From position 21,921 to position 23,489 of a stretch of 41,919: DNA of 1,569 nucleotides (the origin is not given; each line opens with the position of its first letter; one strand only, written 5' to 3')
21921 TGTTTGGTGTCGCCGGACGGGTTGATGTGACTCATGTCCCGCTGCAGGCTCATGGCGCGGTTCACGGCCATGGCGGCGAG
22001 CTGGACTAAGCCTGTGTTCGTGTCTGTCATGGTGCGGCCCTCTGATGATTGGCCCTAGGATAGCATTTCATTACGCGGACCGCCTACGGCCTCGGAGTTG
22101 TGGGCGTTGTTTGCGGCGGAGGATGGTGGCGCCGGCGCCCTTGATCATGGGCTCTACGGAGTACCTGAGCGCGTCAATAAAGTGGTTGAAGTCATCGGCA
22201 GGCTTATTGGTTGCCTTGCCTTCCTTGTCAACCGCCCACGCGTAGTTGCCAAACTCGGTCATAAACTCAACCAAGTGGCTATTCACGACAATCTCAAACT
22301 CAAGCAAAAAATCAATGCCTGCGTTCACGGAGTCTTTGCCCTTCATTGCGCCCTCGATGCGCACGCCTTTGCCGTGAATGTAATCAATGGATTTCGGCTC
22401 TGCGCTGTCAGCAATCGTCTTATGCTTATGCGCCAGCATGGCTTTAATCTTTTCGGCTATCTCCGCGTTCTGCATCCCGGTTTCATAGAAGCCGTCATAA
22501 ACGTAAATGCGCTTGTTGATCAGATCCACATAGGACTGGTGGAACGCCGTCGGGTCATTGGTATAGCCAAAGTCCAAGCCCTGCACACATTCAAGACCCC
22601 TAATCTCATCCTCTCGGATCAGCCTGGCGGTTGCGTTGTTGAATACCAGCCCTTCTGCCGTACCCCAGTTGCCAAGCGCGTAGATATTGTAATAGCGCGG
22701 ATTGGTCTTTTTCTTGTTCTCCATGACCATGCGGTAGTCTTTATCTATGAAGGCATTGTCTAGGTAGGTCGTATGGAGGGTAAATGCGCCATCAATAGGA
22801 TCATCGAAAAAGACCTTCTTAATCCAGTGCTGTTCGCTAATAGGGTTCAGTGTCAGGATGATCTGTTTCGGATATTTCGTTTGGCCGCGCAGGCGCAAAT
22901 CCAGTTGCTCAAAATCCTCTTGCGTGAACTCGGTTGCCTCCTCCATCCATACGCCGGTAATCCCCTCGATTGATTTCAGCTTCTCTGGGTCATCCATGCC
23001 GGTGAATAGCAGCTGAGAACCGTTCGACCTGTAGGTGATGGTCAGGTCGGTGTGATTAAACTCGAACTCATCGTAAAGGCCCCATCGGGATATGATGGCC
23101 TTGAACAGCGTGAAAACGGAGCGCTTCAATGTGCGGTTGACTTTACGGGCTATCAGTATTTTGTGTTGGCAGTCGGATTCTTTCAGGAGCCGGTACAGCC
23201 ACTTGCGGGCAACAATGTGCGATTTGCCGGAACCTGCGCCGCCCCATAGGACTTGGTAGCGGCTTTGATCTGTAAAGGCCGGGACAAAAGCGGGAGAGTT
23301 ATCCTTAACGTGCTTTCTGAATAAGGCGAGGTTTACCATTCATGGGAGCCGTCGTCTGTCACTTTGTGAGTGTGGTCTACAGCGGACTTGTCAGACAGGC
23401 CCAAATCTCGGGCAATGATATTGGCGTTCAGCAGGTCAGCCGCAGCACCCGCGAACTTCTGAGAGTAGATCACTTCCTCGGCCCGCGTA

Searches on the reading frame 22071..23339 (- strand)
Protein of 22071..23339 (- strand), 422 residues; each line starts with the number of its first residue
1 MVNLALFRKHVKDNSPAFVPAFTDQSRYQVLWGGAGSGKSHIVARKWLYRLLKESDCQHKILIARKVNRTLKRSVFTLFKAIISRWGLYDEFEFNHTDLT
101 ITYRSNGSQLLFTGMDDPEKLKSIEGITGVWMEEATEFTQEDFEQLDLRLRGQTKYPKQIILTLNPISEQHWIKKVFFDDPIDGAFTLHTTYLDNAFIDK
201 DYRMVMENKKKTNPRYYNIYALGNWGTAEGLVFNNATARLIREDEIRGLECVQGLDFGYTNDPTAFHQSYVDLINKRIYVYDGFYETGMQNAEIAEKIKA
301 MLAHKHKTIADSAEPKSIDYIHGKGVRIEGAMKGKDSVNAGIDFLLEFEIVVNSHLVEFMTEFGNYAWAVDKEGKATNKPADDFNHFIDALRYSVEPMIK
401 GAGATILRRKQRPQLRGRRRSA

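Call 93: search_dna_similar(query=window:22071-23339:-, collection=phages, mode=protein, max_rows=12)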
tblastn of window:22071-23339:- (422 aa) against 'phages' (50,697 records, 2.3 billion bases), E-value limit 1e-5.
Records with a match: 2135; places in all: 2142; records where one place covers at least 80% of the query: 1239.
Best place of each record, by identity: 80-90% 2; 60-80% 16; <60% 2117.
By first word of the organism name: Pseudomonas 361; Streptococcus 276; Staphylococcus 153; Salmonella 135; Bacteroides 96; Enterococcus 88; Vibrio 85; Acinetobacter 83; Klebsiella 76; Clostridium 70; and 103 more.
By host as written in the record: - 269; Pseudomonas aeruginosa 152; Pseudomonas aeruginosa PAO1 91; Klebsiella pneumoniae 44; Staphylococcus aureus 41; Acinetobacter baumannii 41; Escherichia coli 31; Clostridium sporogenes ATCC-15579 30; and 732 more.
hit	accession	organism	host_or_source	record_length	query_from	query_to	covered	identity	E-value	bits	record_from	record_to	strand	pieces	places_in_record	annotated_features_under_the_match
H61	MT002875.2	Pseudoalteromonas phage AL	Pseudoalteromonas marina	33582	1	403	95%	81.1%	0e+0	709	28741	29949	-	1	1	terminase large subunit | terminase small subunit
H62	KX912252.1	Pseudoalteromonas phage PHS3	Pseudoalteromonas marina DSM 17587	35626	1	403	95%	80.9%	0e+0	713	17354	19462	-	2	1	terminase large subunit | HNH endonuclease | terminase small subunit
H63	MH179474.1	Aeromonas phage 62AhydR11PP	Aeromonas hydrophila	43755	1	403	95%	75.2%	0e+0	651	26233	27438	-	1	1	terminase large subunit | terminase small subunit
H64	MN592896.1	Alteromonas phage XX1924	Alteromonas litorea TF-22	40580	1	400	95%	74.3%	0e+0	633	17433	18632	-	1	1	terminase large subunit | small terminase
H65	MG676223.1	Vibrio phage ValSw3-3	Vibrio alginolyticus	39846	2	398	94%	72.3%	0e+0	611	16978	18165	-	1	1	PBSX family terminase large subunit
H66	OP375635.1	Vibrio phage vB_VaS_L1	Vibrio alginolyticus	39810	2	398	94%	72.0%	0e+0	611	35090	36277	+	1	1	PBSX family terminase large subunit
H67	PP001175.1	Vibrio phage vB_VpaS_PGA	Vibrio parahaemolyticus MCCC 1A16298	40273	2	396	94%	71.4%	0e+0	615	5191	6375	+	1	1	terminase large subunit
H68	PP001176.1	Vibrio phage vB_VpaS_PGB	Vibrio parahaemolyticus MCCC 1A16298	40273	2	396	94%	71.4%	0e+0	615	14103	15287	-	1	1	terminase large subunit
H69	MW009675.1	Vibrio phage vB_VpP_BT-1011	Vibrio parahaemolyticus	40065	2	396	94%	71.4%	0e+0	613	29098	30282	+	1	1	terminase large subunit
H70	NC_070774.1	Vibrio phage vB_VpP_BT-1011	Vibrio parahaemolyticus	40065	2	396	94%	71.4%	0e+0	613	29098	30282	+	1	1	terminase large subunit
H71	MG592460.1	Vibrio phage 1.085.O._10N.222.51.E3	Vibrio breoganii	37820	1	396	94%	70.3%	0e+0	594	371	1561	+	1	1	terminase large subunit | terminase small subunit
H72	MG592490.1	Vibrio phage 1.116.O._10N.222.52.C10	Vibrio breoganii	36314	1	396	94%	70.3%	0e+0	594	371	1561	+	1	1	terminase large subunit | terminase small subunit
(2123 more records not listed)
